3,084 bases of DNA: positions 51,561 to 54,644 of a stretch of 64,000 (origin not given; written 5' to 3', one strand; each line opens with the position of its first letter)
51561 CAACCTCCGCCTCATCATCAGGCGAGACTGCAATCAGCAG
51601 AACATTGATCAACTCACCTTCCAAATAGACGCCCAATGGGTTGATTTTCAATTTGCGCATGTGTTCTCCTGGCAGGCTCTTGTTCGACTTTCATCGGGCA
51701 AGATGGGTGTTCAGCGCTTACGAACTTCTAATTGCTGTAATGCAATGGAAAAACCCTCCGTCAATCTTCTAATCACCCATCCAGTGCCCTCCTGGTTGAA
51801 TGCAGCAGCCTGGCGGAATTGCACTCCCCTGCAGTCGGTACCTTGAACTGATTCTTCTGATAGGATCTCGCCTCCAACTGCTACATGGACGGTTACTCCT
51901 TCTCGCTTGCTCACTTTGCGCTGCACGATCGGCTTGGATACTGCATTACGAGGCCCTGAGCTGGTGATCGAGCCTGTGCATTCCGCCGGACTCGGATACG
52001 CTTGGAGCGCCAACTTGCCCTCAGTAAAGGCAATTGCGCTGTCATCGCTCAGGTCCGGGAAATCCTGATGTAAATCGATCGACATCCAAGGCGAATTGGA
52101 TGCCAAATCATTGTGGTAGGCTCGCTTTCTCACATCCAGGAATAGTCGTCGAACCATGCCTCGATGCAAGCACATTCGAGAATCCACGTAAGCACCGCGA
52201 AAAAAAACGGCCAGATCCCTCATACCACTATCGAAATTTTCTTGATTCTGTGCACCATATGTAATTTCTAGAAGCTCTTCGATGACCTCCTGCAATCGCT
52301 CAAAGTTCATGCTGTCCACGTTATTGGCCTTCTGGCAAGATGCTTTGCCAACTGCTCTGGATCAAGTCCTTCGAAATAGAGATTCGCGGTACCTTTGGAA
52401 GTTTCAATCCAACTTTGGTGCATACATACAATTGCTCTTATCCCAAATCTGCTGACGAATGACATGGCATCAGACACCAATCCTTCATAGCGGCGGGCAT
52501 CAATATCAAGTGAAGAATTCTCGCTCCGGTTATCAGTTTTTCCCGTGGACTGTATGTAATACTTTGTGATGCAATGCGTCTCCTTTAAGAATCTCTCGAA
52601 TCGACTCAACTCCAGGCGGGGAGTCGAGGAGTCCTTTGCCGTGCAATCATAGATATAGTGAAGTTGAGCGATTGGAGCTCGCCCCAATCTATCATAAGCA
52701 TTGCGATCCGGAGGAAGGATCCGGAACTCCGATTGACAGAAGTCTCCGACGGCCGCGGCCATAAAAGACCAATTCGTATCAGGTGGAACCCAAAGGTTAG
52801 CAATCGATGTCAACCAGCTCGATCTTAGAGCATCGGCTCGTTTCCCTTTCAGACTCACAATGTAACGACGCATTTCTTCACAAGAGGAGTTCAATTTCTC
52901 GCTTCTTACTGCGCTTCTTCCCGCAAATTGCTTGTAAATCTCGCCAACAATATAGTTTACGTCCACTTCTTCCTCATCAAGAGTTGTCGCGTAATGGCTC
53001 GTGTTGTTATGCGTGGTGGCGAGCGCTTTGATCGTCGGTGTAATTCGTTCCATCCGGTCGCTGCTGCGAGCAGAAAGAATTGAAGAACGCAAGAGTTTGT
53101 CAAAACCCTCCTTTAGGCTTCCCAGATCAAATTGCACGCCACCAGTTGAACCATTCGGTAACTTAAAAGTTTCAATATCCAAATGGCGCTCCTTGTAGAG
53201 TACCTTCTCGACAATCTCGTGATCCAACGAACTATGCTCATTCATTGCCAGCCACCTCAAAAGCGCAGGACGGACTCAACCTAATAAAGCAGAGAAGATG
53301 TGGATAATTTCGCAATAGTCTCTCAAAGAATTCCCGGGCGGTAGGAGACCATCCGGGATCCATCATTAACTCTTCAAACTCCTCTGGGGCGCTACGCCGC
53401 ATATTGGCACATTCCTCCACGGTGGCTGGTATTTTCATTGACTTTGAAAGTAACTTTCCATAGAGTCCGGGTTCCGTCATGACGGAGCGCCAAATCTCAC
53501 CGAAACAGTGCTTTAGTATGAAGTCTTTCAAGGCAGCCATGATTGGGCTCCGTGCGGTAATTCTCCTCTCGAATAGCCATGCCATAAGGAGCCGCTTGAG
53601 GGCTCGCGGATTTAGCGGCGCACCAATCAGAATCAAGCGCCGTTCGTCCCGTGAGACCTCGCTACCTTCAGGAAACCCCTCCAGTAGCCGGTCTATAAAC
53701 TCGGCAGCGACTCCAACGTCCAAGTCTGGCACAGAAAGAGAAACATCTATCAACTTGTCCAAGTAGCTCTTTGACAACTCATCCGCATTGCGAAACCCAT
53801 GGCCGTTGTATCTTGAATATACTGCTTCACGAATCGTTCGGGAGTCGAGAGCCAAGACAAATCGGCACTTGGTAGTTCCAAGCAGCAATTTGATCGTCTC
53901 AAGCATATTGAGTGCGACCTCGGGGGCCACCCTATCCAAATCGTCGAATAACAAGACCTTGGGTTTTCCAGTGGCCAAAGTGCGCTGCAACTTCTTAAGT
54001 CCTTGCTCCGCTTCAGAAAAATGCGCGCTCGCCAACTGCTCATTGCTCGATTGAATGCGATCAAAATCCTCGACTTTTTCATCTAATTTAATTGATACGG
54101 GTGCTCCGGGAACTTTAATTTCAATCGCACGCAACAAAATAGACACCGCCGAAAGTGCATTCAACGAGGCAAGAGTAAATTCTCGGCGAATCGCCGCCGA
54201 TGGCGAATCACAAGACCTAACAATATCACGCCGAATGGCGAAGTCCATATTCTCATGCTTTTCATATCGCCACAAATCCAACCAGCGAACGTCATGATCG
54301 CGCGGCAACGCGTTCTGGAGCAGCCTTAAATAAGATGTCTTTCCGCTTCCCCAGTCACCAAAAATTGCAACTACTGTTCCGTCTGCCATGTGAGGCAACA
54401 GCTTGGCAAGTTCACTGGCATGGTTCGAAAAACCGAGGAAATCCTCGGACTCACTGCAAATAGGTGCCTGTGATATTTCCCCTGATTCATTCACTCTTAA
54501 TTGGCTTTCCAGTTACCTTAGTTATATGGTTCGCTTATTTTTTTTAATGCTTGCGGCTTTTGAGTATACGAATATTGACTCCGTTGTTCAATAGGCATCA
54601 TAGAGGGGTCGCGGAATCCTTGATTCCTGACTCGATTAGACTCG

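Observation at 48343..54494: Low-GC four-gene operon (KAP P-loop NTPase, 317 aa, 202 aa, 1105 aa): candidate undescribed defence-like system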

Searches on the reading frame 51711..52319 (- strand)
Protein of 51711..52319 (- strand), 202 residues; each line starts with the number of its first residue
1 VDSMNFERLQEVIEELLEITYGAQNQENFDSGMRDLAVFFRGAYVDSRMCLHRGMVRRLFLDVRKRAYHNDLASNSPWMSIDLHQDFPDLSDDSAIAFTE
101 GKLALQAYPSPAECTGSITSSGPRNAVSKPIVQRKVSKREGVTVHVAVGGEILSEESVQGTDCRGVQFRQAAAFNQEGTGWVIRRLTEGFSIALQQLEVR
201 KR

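Call 4: search_protein_families(library=padloc, proteins=[window:51711-52319:-], max_evalue=0.1)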
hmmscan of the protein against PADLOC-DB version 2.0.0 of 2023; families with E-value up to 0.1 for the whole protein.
window:51711-52319:- (202 aa): 0 families

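Call 5: search_protein_families(library=pfam, proteins=[window:51711-52319:-], max_evalue=0.1)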
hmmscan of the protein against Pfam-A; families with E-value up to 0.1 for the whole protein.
window:51711-52319:- (202 aa): 0 families

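Call 13: search_protein_families(library=ncbifam, proteins=[window:51711-52319:-], max_evalue=0.1)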
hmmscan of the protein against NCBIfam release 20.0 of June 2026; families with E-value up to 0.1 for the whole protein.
window:51711-52319:- (202 aa): 0 families

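Call 14: search_protein_families(library=phrogs, proteins=[window:51711-52319:-], max_evalue=0.1)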
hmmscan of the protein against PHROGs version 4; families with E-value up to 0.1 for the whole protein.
window:51711-52319:- (202 aa): 0 families

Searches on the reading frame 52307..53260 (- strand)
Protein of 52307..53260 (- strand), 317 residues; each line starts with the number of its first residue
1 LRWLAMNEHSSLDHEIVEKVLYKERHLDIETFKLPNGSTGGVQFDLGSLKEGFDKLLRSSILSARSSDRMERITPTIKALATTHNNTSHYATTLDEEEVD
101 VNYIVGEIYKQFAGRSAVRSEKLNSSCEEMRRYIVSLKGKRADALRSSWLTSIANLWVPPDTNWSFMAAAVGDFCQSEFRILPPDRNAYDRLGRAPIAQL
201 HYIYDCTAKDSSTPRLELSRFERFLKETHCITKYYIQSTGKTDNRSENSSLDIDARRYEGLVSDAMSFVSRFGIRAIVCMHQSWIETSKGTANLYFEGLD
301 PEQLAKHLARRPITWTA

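Call 4: search_protein_families(library=padloc, proteins=[window:52307-53260:-], max_evalue=0.1)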
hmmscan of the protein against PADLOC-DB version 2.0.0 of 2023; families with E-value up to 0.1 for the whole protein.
window:52307-53260:- (317 aa): 0 families

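Call 5: search_protein_families(library=pfam, proteins=[window:52307-53260:-], max_evalue=0.1)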
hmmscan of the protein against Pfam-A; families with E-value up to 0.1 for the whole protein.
window:52307-53260:- (317 aa): 0 families

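Call 13: search_protein_families(library=ncbifam, proteins=[window:52307-53260:-], max_evalue=0.1)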
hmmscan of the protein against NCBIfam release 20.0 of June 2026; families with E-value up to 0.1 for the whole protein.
window:52307-53260:- (317 aa): 0 families

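Call 14: search_protein_families(library=phrogs, proteins=[window:52307-53260:-], max_evalue=0.1)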
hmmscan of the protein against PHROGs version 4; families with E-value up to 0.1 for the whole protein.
window:52307-53260:- (317 aa): 0 families

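Call 35: find_homologous_proteins(query=window:52307-53260:-, max_evalue=0.1)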
Query window:52307-53260:- (317 aa): 1 proteins with E <= 0.1 among 1648 candidates.
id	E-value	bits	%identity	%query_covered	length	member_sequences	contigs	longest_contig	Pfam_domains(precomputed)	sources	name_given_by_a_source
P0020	5.6e-208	707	100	98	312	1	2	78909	-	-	-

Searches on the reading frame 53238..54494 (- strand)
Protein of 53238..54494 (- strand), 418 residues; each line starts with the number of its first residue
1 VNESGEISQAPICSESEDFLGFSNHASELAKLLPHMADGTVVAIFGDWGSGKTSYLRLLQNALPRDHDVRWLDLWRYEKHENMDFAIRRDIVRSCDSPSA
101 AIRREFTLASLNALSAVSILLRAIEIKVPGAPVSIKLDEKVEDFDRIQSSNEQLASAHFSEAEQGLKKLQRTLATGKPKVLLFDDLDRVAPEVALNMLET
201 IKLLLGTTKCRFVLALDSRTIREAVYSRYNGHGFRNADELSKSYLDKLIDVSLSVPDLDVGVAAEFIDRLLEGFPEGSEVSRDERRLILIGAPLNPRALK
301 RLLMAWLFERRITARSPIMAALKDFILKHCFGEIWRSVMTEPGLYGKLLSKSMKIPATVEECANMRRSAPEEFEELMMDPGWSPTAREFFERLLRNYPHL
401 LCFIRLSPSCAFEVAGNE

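Call 4: search_protein_families(library=padloc, proteins=[window:53238-54494:-], max_evalue=0.1)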
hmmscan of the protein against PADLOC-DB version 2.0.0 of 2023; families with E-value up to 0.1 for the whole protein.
window:53238-54494:- (418 aa): 13 families
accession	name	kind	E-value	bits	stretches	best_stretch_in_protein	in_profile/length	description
PDLC04959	PDC-S20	-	8.3e-22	76.3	1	17-274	18-274/464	-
PDLC02361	PifA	-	9.1e-21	72.1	1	8-259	7-257/720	PifA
PDLC02209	QatA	-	4.7e-20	69.7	2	150-260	176-286/646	-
PDLC02210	QatA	-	6.6e-19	65.8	2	175-260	201-282/593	-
PDLC04956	PDC-S20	-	1.5e-16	58.9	1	26-257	20-254/450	-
PDLC04958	PDC-S20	-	1e-14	52.7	1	38-279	27-278/458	-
PDLC04957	PDC-S20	-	1.2e-11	42.7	1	24-266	15-264/446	-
PDLC04891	PDC-S06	-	0.0015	15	1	40-62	101-123/858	-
PDLC05030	PDC-S49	-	0.0051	13.5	0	175-226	139-188/629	-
PDLC04893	PDC-S06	-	0.014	11.7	1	37-62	96-121/862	-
PDLC05031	PDC-S49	-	0.027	11.3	0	42-106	27-92/624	-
PDLC04140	mad8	-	0.036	11.6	1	35-66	23-54/314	mads_8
PDLC04734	PDC-M62A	-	0.061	10.3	1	37-88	58-110/597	-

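Call 5: search_protein_families(library=pfam, proteins=[window:53238-54494:-], max_evalue=0.1)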
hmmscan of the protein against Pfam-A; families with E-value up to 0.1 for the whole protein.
window:53238-54494:- (418 aa): 7 families
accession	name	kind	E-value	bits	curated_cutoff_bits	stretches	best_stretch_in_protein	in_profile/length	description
PF07693.20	KAP_NTPase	-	1.2e-27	97.4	20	1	23-304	2-284/293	KAP family P-loop domain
PF13401.12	AAA_22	-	2e-07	31.8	27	1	40-215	6-121/130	AAA domain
PF13191.12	AAA_16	-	6.2e-07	30.5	32.6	1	28-191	11-146/167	AAA ATPase domain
PF00005.33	ABC_tran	-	0.0014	19.7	25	1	36-185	8-134/137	ABC transporter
PF01637.24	ATPase_2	-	0.0033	17.7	33.2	1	22-227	1-166/225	ATPase domain predominantly from Archaea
PF00004.35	AAA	-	0.0036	18.2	21.2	0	149-193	29-73/131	ATPase family associated with various cellular activities (AAA)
PF02367.23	TsaE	-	0.041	14.3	26.6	0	28-64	9-46/128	Threonylcarbamoyl adenosine biosynthesis protein TsaE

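Call 13: search_protein_families(library=ncbifam, proteins=[window:53238-54494:-], max_evalue=0.1)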
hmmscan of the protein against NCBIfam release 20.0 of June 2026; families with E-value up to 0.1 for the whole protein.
window:53238-54494:- (418 aa): 15 families
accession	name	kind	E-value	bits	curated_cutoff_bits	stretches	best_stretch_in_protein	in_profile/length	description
NF041923.1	QatA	equivalog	2e-24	86.2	600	2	143-271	167-296/628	Qat anti-phage system ATPase QatA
NF008428.0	PRK11264.1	equivalog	0.00087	18.6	406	1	36-205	26-191/250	L-cystine ABC transporter ATP-binding protein TcyN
NF010068.0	PRK13548.1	equivalog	0.0022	17.1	261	1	35-92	27-84/261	heme ABC transporter ATP-binding protein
NF047389.1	ATPase_Sll1717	subfamily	0.0023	17.1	75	0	95-190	110-198/454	P-loop ATPase, Sll1717 family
NF010061.0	PRK13538.1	equivalog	0.0049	16.4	195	1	35-71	27-64/211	cytochrome c biogenesis heme-transporting ATPase CcmA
TIGR01189.1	ccmA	equivalog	0.011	15.4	131.6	1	29-62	16-49/198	heme ABC exporter ATP-binding protein CcmA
TIGR00150.1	T6A_YjeE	equivalog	0.016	15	60.1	1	31-65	13-48/135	tRNA (adenosine(37)-N6)-threonylcarbamoyltransferase complex ATPase subunit type 1 TsaE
TIGR03005.1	ectoine_ehuA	equivalog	0.026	13.7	345.4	0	35-60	22-47/252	ectoine/hydroxyectoine ABC transporter ATP-binding protein EhuA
TIGR00972.1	3a0107s01c2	equivalog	0.041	13.2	343.2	0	32-61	20-49/248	phosphate ABC transporter ATP-binding protein PstB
NF000169.2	ABCF_Sal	exception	0.043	12.5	725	1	36-88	24-76/542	Sal family ABC-F type ribosomal protection protein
TIGR02323.1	CP_lyasePhnK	equivalog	0.065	12.7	302.85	1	34-94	22-83/239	phosphonate C-P lyase system protein PhnK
NF007908.0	PRK10619.1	equivalog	0.067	12.4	466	0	38-59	30-51/257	histidine ABC transporter ATP-binding protein HisP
NF010170.0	PRK13651.1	equivalog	0.069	12.1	432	0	35-77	29-68/308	cobalt transporter ATP-binding subunit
TIGR03925.1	T7SS_EccC_b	equivalog_domain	0.072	11.3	346.55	0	25-66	347-388/564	type VII secretion protein EccCb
TIGR03375.1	type_I_sec_LssB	subfamily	0.095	10.9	693.1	0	31-63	485-517/696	type I secretion system permease/ATPase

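Call 14: search_protein_families(library=phrogs, proteins=[window:53238-54494:-], max_evalue=0.1)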
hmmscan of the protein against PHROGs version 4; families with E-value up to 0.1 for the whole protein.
window:53238-54494:- (418 aa): 3 families
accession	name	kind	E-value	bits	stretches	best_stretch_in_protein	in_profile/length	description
phrog_8614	-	unknown function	4.7e-23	83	1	13-257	15-275/489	-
phrog_168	-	DNA, RNA and nucleotide metabolism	0.0026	18.5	1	44-250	47-175/314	clamp loader of DNA polymerase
phrog_4740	-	unknown function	0.0094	15.9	0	28-56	9-37/627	-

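Call 19: find_homologous_proteins(query=window:53238-54494:-)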
Query window:53238-54494:- (418 aa): 18 proteins with E <= 0.001 among 8000 candidates.
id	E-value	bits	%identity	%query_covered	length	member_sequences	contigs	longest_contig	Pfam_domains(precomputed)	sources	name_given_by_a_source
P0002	1.9e-252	856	100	92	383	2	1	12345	PF07693.21,PF13401.13,PF13191.13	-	-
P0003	3.5e-18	84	27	72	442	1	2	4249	PF07693.21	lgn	-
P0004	4.6e-15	74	25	71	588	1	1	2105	PF07693.21,PF13191.13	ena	-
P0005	3.1e-14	71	25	71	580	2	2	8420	PF07693.21,PF13191.13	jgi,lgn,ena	-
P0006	7.7e-14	70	27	61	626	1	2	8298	PF07693.21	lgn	-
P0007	3.3e-12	65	25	68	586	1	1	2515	PF07693.21,PF13191.13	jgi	-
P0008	3.4e-12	65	25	68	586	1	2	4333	PF07693.21,PF13191.13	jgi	-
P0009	3.4e-12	65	25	71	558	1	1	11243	PF07693.21,PF13191.13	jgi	-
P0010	4.3e-12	64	25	71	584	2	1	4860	PF07693.21,PF13191.13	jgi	-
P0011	4.5e-12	64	25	71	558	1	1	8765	PF07693.21,PF13191.13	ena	-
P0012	3.7e-11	61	24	70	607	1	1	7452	PF07693.21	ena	-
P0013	1.3e-10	60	26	71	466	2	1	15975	PF07693.21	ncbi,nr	ncbi:MAG: hypothetical protein HQL35_10690, partial [Alphaproteobacteria bacterium]|nr:hypothetical 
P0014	1.7e-10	59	25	68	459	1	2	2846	PF07693.21,PF24883.3,PF13401.13,PF02201.24,PF13191.13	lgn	-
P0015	1.5e-9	56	24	56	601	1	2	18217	PF07693.21,PF13401.13,PF13191.13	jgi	jgi:predicted KAP-like P-loop ATPase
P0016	1.4e-6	46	22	72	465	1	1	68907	PF07693.21,PF13401.13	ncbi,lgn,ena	-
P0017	4.8e-6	45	24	62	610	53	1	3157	PF07693.21,PF24883.3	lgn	-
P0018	2.0e-5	42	26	55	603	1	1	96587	PF07693.21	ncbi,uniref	ncbi:KAP family P-loop NTPase fold protein [Winogradskyella sediminis]|uniref:KAP family P-loop NTPa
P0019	3.6e-4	38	24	52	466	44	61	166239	PF07693.21,PF24883.3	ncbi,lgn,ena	-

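Call 21: find_encoding_contigs(protein=P0003, flank=10000, max_places=3)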
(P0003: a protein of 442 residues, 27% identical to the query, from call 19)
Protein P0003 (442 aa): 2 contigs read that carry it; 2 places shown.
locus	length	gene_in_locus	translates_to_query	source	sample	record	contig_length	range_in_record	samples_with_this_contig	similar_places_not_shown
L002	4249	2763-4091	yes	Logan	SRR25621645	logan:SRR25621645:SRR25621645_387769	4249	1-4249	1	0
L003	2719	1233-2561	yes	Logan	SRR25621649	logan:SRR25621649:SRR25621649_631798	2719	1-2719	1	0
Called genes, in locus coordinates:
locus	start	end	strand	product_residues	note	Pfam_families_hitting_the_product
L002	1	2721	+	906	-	?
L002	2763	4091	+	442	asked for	PF07693:KAP_NTPase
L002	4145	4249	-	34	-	?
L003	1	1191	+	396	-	?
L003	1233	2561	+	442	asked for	PF07693:KAP_NTPase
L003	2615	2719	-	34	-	?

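Call 22: find_encoding_contigs(protein=P0013, flank=10000, max_places=3)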
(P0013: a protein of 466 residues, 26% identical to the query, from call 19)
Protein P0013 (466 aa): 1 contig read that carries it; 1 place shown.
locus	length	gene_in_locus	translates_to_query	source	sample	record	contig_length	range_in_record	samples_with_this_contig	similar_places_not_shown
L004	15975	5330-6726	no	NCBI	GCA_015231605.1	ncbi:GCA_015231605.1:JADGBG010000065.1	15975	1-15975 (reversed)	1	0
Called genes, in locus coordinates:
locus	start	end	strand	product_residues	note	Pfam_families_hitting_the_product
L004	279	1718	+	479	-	PF22310:NMB0315_dom_I (weak), PF19425:Csd3_N2, PF01551:Peptidase_M23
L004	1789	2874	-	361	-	PF23368:DUF7092 (weak), PF01435:Peptidase_M48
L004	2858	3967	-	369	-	PF05987:DUF898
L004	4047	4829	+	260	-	PF00561:Abhydrolase_1, PF07819:PGAP1 (faint), PF12146:Hydrolase_4, PF12697:Abhydrolase_6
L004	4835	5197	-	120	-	-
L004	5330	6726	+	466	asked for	PF07693:KAP_NTPase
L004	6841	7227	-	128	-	PF02661:Fic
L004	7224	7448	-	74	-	PF04014:MazE_antitoxin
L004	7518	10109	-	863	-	PF02861:Clp_N, PF13191:AAA_16 (weak), PF23569:NBD_SMAX1, PF00004:AAA, PF17871:AAA_lid_9, PF07724:AAA_2, PF07728:AAA_5, PF10431:ClpB_D2-small, +6 more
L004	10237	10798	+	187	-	PF03476:MOSC_N (weak)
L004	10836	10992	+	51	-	-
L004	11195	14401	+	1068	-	PF18470:Cas9_a (weak), PF13395:HNH_4, PF18541:RuvC_III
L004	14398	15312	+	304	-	PF01867:Cas_Cas1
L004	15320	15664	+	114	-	PF20803:PaaX_M (weak), PF09827:CRISPR_Cas2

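Call 23: find_encoding_contigs(protein=P0006, flank=10000, max_places=3)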
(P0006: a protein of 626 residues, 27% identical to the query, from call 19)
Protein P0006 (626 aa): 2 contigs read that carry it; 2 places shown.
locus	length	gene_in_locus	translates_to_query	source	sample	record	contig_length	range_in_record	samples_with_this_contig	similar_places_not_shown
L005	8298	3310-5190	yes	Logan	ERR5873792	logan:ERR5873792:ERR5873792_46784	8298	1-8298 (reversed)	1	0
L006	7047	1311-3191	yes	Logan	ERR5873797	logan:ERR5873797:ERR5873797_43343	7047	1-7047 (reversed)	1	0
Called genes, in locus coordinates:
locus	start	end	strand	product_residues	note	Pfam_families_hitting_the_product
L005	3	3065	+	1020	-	?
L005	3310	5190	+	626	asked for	PF07693:KAP_NTPase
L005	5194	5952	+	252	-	PF28083:QatB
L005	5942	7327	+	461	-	-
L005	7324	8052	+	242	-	PF01026:TatD_DNase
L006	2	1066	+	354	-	?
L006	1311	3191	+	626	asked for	PF07693:KAP_NTPase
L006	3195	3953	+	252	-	PF28083:QatB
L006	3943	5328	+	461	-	-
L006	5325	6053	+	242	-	PF01026:TatD_DNase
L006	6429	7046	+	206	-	?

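Call 29: search_solved_structures(query=window:53238-54494:-, max_evalue=0.1)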
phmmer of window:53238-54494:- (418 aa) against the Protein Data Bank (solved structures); distinct sequences matched with E-value up to 0.1: 2.
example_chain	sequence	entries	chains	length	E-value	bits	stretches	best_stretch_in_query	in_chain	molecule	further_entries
8c0v_A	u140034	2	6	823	0.028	17.2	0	2-84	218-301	Peroxisomal ATPase PEX1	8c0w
8u0v_A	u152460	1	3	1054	0.051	16.3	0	2-84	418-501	Peroxisomal ATPase PEX1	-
